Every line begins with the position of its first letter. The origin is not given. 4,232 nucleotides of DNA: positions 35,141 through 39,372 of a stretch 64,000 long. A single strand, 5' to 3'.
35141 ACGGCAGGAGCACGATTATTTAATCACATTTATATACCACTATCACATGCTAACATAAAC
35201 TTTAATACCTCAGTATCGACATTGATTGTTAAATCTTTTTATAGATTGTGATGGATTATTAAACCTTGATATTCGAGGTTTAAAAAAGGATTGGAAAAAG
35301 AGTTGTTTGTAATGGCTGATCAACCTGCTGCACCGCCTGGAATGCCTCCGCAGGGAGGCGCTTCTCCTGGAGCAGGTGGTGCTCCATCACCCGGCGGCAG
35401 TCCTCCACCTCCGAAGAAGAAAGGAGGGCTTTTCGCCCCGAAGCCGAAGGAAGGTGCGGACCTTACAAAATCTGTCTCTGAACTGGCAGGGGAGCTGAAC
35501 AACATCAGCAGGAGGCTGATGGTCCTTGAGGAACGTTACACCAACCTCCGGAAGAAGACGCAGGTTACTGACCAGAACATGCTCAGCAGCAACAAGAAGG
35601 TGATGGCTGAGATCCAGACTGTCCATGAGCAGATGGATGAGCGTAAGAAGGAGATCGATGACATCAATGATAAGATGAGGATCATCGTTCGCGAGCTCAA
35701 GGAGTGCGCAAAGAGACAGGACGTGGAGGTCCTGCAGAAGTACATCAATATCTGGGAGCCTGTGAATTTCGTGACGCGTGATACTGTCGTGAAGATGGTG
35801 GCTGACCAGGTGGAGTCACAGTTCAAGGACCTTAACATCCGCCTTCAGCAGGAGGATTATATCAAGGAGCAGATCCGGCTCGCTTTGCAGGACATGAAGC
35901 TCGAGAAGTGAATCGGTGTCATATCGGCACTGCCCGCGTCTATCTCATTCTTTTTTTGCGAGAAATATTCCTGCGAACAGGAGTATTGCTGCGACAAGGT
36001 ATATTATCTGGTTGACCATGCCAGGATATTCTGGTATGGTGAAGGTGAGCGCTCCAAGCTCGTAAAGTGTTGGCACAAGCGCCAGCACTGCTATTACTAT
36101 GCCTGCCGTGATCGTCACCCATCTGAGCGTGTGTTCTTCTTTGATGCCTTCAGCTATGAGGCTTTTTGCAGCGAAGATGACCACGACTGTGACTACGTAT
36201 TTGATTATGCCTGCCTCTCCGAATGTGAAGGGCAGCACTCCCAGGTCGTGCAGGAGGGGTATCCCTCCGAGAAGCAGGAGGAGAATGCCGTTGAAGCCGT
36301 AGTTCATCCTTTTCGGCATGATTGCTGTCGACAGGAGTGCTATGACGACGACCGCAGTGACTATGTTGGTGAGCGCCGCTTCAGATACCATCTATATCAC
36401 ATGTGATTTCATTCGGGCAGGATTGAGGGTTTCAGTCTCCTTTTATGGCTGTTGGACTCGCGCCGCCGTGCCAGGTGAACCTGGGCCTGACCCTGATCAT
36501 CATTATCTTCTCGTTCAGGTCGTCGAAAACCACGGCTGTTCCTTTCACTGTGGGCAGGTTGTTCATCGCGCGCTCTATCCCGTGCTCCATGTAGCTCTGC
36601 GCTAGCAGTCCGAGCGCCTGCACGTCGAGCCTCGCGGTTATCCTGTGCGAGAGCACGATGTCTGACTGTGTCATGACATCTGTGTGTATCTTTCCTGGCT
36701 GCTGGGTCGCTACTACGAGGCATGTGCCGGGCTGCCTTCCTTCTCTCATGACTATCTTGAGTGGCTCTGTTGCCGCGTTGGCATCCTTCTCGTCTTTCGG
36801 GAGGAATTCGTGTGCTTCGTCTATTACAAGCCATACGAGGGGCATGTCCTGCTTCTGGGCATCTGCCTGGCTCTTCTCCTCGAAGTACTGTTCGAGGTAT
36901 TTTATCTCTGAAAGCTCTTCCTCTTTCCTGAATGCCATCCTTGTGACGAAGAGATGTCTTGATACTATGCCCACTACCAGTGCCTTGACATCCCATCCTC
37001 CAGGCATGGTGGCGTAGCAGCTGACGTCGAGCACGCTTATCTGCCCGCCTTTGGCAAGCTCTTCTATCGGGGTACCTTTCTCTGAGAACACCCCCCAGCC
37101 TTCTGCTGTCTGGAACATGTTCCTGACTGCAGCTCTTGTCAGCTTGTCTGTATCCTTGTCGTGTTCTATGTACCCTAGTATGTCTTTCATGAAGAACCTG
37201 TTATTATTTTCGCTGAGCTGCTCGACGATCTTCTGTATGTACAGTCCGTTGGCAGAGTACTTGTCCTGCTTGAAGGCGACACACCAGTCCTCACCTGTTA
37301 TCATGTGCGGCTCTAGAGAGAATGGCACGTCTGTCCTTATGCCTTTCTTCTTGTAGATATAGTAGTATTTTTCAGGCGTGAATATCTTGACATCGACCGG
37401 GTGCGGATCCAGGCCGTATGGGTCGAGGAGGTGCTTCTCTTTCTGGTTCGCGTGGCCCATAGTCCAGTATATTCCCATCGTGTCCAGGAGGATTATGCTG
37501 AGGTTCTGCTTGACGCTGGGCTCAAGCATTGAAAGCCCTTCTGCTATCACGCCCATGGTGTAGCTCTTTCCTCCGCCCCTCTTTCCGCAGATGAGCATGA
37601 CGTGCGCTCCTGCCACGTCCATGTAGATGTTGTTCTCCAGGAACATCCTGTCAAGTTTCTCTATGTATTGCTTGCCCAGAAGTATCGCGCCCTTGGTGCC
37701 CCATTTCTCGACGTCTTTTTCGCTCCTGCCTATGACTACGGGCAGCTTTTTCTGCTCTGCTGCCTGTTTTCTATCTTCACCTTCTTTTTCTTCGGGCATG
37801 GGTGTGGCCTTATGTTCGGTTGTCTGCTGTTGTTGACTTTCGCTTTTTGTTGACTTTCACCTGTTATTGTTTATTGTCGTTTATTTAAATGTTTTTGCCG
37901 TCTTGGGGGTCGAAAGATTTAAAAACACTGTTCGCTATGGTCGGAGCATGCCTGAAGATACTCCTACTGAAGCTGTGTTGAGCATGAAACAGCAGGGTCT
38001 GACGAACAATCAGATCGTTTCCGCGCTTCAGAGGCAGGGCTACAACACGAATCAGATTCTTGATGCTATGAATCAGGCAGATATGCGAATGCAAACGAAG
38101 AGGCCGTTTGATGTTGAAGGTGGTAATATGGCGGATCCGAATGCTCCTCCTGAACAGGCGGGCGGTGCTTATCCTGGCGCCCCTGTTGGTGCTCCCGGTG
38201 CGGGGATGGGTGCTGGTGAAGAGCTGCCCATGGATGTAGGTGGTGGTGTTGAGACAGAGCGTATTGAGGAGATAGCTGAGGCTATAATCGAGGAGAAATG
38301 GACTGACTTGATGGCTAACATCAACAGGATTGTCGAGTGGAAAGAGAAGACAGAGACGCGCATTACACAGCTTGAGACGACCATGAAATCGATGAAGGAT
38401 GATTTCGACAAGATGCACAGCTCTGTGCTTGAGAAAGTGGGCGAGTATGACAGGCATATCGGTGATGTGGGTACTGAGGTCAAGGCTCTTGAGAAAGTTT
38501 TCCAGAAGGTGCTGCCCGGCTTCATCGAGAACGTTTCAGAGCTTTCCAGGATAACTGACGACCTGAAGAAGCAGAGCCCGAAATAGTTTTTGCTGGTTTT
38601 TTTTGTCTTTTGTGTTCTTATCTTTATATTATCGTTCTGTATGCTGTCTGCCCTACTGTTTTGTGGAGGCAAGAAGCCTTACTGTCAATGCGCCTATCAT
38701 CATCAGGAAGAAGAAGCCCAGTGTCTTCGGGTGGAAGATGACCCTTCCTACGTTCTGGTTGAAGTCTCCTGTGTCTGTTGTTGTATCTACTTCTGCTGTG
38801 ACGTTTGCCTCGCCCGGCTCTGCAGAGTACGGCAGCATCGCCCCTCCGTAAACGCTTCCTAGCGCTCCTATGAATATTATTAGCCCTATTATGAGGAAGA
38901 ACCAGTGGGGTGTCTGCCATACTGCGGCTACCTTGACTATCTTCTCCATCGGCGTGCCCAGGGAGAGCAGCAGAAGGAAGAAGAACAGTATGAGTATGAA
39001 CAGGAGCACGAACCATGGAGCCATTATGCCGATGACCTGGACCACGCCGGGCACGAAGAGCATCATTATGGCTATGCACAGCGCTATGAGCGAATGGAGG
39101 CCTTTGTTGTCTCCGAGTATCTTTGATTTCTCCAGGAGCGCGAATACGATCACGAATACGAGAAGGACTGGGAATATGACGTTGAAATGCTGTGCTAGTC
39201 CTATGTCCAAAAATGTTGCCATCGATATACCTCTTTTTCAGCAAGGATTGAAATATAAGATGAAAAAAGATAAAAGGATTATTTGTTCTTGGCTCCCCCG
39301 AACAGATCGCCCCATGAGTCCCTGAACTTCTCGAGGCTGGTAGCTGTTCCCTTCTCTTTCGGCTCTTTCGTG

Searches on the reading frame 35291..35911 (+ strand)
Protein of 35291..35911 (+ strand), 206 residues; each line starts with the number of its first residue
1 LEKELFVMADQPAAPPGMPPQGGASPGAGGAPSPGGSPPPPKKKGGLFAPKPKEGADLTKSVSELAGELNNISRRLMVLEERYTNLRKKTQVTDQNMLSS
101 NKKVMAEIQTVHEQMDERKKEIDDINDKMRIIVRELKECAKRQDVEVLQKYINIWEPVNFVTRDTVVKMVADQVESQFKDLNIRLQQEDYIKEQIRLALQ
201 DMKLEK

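Call 3: search_protein_families(library=pfam, proteins=[window:35291-35911:+], max_evalue=0.1)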
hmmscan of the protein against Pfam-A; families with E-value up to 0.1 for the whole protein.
window:35291-35911:+ (206 aa): 4 families
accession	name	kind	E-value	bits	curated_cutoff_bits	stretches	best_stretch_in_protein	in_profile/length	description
PF24481.2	CT398_CC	-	0.0064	16.8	27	1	55-151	76-172/180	CT398-like coiled coil hairpin domain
PF22638.1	FlgK_D1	-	0.013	15.6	28.6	1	57-130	21-93/233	Flagellar hook-associated protein FlgK helical domain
PF10168.15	Nup88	-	0.074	11.3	24.4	1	57-142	575-660/702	Nuclear pore component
PF25566.1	RIMB1_N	-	0.081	13.2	28.5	0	58-131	3-76/129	RIMB1-like, N-terminal domain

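Call 4: search_protein_families(library=ncbifam, proteins=[window:35291-35911:+], max_evalue=0.1)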
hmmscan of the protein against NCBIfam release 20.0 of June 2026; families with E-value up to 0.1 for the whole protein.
window:35291-35911:+ (206 aa): 4 families
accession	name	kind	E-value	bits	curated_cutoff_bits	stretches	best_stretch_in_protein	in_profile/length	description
NF047363.1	Zn_ribbon_CdsZ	equivalog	0.0023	17.4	275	1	65-196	93-219/251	zinc ribbon domain regulatory protein CdsZ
NF045487.1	ASRP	equivalog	0.0025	16.5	300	1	57-150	321-413/593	archaea-specific SMC-related protein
TIGR02168.1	SMC_prok_B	equivalog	0.0029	15.4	567.35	1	55-204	786-938/1181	chromosome segregation protein SMC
NF038139.1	Reg_Aceta_RamB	equivalog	0.0054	15.4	700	1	60-186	90-218/465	acetate metabolism transcriptional regulator RamB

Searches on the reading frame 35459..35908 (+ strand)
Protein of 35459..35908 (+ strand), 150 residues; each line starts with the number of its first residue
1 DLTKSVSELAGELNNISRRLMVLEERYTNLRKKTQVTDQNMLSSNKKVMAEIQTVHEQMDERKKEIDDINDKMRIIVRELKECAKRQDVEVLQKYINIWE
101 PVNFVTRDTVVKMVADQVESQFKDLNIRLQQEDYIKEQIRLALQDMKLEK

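Call 75: search_solved_structures(query=A5, max_evalue=1)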
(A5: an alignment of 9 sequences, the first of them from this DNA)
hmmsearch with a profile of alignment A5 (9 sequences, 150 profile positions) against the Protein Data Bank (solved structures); distinct sequences matched with E-value up to 1: 2.
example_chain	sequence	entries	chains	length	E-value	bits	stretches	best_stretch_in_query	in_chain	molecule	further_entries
4r0r_A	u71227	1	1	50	0.14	15.1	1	55-87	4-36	eboIZN21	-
9hcj_H0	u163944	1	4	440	0.74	12.8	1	45-147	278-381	Nuclear pore complex protein nup54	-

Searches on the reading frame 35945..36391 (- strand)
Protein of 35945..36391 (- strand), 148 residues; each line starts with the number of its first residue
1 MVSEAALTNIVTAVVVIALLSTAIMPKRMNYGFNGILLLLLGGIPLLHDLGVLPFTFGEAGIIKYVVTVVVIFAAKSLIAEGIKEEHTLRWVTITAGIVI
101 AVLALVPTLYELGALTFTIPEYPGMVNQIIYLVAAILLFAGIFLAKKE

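Call 3: search_protein_families(library=pfam, proteins=[window:35945-36391:-], max_evalue=0.1)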
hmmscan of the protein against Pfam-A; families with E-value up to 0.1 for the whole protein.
window:35945-36391:- (148 aa): 1 family
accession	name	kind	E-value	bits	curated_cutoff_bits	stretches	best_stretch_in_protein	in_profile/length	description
PF19589.4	DUF6095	-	0.023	15.3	23.8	1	61-107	11-58/73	Family of unknown function (DUF6095)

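Call 4: search_protein_families(library=ncbifam, proteins=[window:35945-36391:-], max_evalue=0.1)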
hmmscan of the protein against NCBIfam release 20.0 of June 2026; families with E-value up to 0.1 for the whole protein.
window:35945-36391:- (148 aa): 0 families

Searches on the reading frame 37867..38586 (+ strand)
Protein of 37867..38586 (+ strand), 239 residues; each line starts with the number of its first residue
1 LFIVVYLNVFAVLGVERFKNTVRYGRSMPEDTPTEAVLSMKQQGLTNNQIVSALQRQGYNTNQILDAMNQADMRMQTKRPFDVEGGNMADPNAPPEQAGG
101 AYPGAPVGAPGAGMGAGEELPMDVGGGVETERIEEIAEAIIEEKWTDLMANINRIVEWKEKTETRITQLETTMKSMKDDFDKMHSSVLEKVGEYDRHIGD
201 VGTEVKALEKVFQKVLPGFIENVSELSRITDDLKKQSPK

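Call 3: search_protein_families(library=pfam, proteins=[window:37867-38586:+], max_evalue=0.1)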
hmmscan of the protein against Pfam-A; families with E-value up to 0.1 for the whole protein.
window:37867-38586:+ (239 aa): 12 families
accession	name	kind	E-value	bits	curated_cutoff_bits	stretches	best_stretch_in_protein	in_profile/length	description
PF25644.1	Seadorna_VP4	-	0.0049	15.6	27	1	134-212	65-143/627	Seadornavirus membrane penetration protein VP4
PF10046.14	BLOC1_2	-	0.015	16.1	33.4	1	150-214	20-83/96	Biogenesis of lysosome-related organelles complex-1 subunit 2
PF15905.10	HMMR_N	-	0.015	15.3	30.1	1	134-216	209-296/330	Hyaluronan mediated motility receptor N-terminal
PF24625.1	DUF7626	-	0.027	14.7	27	1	35-59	7-31/55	Domain of unknown function (DUF7626)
PF08542.16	Rep_fac_C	-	0.03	15.2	23.6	0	131-202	4-76/88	Replication factor C C-terminal domain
PF04949.18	Transcrip_act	-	0.034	14.5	27.5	1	138-230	35-127/154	Transcriptional activator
PF10392.15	COG5_N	-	0.042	14.5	31.2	0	138-195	50-103/132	Conserved oligomeric Golgi complex subunit 5, N-terminal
PF01025.24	GrpE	-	0.061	13.4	25.8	0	159-233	6-81/165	GrpE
PF06103.16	DUF948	-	0.075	13.7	37.2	0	162-215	24-77/89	Bacterial protein of unknown function (DUF948)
PF01861.22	BpsA_C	-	0.077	12.7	27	0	134-212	160-236/243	Branched-chain polyamine synthase A C-terminal domain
PF24073.1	DUF7365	-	0.08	13.5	27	0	160-210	36-85/101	Coiled-coil region of unknown function (DUF7365)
PF03954.19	Lectin_N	-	0.085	13.2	28.3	1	167-226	60-119/140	Hepatic lectin, N-terminal domain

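Call 4: search_protein_families(library=ncbifam, proteins=[window:37867-38586:+], max_evalue=0.1)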
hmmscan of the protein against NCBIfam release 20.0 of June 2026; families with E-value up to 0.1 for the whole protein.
window:37867-38586:+ (239 aa): 7 families
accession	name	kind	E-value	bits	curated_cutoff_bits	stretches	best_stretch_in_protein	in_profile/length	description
TIGR04235.1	seadorna_VP4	equivalog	0.012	13.8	80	1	134-213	56-135/618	seadornavirus VP4 protein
TIGR02890.1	bacill_yteA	subfamily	0.016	15.3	134.4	1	156-210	4-59/159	regulatory protein, yteA family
NF047516.1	LA_3659_fam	equivalog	0.033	13.8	36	1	142-235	71-167/221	LA_3659 family protein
NF047514.1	SpiroCoCo_N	equivalog_domain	0.033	13.8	75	1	142-235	71-167/221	SpiroCoCo family coiled-coil protein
NF043058.1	T4SS_LegC2C7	subfamily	0.033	13.2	350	1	147-236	143-232/348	LegC2/C7 family Dot/Icm T4SS effector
NF049883.1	resolv_YneB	equivalog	0.047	13.1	175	0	25-62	161-197/211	YneB family resolvase-like protein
NF011597.0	PRK15022.1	equivalog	0.071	12.9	154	0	198-235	73-110/167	non-heme ferritin-like protein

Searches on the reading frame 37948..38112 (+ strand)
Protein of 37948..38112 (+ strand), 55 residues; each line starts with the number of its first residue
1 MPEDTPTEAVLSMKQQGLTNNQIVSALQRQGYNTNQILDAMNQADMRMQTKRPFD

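Call 99: search_solved_structures(query=window:37948-38112:+, max_evalue=10)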
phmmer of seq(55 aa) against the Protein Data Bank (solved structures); distinct sequences matched with E-value up to 10: 11.
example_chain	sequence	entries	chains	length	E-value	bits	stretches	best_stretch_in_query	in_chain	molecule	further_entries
4l9t_A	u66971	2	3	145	0.26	15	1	13-41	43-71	MepR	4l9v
5fb2_A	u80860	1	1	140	0.26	15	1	13-41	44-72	MarR family regulatory protein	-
3eco_A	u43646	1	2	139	0.28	14.9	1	12-41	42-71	MepR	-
4l9n_A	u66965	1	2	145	0.28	14.9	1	12-41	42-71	MepR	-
4l9j_A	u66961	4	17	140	0.28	14.9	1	12-41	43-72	MepR | MarR family regulatory protein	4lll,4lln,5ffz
4ld5_A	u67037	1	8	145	0.29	14.9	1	12-41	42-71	MepR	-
5ffx_A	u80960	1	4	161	0.38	14.5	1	12-41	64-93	MarR family regulatory protein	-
5f6f_A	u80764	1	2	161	0.38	14.5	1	12-41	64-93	MarR family regulatory protein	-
6vag_A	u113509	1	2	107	0.9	13.4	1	12-49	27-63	Phosphoprotein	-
5cwg_A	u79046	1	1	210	1.4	12.7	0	21-47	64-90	Designed helical repeat protein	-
2qih_A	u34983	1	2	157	5.6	10.9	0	14-52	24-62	protein UspA1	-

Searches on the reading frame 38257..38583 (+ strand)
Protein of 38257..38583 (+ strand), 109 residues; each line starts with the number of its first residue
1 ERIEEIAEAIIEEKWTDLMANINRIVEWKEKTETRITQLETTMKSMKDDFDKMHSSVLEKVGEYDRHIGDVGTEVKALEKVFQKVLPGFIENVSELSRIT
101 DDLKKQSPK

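Call 76: search_solved_structures(query=A6, max_evalue=1)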
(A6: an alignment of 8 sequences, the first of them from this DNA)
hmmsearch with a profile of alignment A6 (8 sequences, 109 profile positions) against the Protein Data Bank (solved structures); distinct sequences matched with E-value up to 1: 28.
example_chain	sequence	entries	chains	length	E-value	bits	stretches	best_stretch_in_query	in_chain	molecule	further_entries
8b8d_A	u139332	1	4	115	0.00017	24.9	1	12-89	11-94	Phosphoprotein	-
9cuy_c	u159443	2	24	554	0.00029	24.2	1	7-88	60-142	Short tail fiber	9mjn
3lhf_A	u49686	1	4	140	0.0094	19.3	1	46-98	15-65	Serine Recombinase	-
6xor_A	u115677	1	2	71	0.011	19.1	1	11-59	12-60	Protein swallow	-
6uui_X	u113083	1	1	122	0.012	19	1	8-86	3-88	Keratin, type I cytoskeletal 10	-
4zry_A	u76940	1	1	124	0.024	18.1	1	8-86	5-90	Keratin, type I cytoskeletal 10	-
3ilx_A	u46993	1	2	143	0.025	17.9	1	45-99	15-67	First ORF in transposon ISC1904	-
3ja6_H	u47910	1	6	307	0.11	15.9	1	12-106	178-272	Methyl-accepting chemotaxis protein 2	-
5xau_C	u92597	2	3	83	0.11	15.9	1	29-88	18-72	Laminin subunit gamma-1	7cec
2ch7_B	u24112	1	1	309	0.11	15.9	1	12-106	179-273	METHYL-ACCEPTING CHEMOTAXIS PROTEIN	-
3ci9_A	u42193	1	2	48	0.16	15.4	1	31-75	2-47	Heat shock factor-binding protein 1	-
1dd5_A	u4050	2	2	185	0.21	15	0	30-102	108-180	RIBOSOME RECYCLING FACTOR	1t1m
2wzk_A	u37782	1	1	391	0.22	15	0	8-39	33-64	CULLIN-5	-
8kc4_A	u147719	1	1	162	0.27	14.6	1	2-57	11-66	De novo design protein -NA05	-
2ch7_A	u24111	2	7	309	0.37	14.2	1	12-106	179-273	METHYL-ACCEPTING CHEMOTAXIS PROTEIN | Methyl-accepting chemotaxis protein 2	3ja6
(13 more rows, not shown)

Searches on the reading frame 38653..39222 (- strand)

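Call 3: search_protein_families(library=pfam, proteins=[window:38653-39222:-], max_evalue=0.1)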
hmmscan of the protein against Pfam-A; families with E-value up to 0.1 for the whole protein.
window:38653-39222:- (189 aa): 1 family
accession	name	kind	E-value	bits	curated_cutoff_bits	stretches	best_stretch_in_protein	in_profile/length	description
PF13567.11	DUF4131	-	0.0027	17.9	31.6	1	69-156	6-84/165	Domain of unknown function (DUF4131)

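Call 4: search_protein_families(library=ncbifam, proteins=[window:38653-39222:-], max_evalue=0.1)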
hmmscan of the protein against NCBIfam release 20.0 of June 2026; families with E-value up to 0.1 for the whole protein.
window:38653-39222:- (189 aa): 0 families
